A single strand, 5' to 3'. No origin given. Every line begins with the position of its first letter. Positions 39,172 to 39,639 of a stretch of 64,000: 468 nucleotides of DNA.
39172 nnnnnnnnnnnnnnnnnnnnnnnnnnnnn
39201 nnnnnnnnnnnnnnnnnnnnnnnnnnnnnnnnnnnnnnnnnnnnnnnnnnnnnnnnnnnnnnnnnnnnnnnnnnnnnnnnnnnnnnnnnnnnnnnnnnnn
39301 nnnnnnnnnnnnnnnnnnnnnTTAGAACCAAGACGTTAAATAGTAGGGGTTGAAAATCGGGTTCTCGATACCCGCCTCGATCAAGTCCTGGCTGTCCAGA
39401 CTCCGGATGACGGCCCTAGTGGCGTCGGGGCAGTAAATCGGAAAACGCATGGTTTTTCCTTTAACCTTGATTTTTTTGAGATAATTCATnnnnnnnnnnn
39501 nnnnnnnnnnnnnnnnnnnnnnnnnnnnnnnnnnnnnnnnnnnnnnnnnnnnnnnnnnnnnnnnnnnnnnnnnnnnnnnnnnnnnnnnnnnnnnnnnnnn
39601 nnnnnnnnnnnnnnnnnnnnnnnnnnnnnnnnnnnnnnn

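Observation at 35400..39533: The 1200-aa protease gene is bracketed by about 200-bp direct repeats made of the tgt 5' end and promoter region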

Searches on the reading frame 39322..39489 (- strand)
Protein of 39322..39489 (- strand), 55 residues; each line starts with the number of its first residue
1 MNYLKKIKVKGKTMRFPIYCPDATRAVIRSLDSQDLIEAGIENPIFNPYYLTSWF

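Call 8: search_protein_families(library=pfam, proteins=[window:39322-39489:-])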
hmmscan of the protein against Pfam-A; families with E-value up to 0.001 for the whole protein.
window:39322-39489:- (55 aa): 0 families

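Call 29: find_related_loci(query=A3, collection=metagenome_contigs, flank=6000)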
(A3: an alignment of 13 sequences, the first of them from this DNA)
Query A3 (55 aa) in metagenome_contigs; peptide patterns used: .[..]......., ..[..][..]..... (x = any residue, [..] = any of these).
60 stretches matched a pattern; 42 encode a relative of the query (tblastn E <= 1e-3); 42 distinct loci.
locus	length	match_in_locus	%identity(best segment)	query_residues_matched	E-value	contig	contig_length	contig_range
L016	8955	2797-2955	77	1-53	7e-25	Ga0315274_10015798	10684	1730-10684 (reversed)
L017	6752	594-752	77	1-53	1e-24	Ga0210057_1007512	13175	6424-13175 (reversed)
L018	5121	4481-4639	77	1-53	1e-24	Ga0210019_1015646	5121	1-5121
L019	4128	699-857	77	1-53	1e-24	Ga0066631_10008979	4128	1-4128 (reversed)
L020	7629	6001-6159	75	1-53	7e-24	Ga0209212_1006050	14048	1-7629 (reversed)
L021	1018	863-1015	76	1-51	6e-24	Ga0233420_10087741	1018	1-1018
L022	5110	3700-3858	74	1-53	2e-23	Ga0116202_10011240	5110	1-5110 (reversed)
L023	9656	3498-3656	75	1-53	2e-23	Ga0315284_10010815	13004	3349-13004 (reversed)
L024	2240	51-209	74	1-53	2e-23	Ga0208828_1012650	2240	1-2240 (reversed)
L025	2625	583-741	70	1-53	2e-22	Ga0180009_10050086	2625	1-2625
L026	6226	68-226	66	1-53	4e-21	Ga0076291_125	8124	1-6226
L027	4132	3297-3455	66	1-53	4e-21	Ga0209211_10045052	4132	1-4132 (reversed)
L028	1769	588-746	66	1-53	4e-21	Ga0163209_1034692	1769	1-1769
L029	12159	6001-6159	68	1-53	5e-21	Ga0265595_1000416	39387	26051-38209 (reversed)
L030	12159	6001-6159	68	1-53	5e-21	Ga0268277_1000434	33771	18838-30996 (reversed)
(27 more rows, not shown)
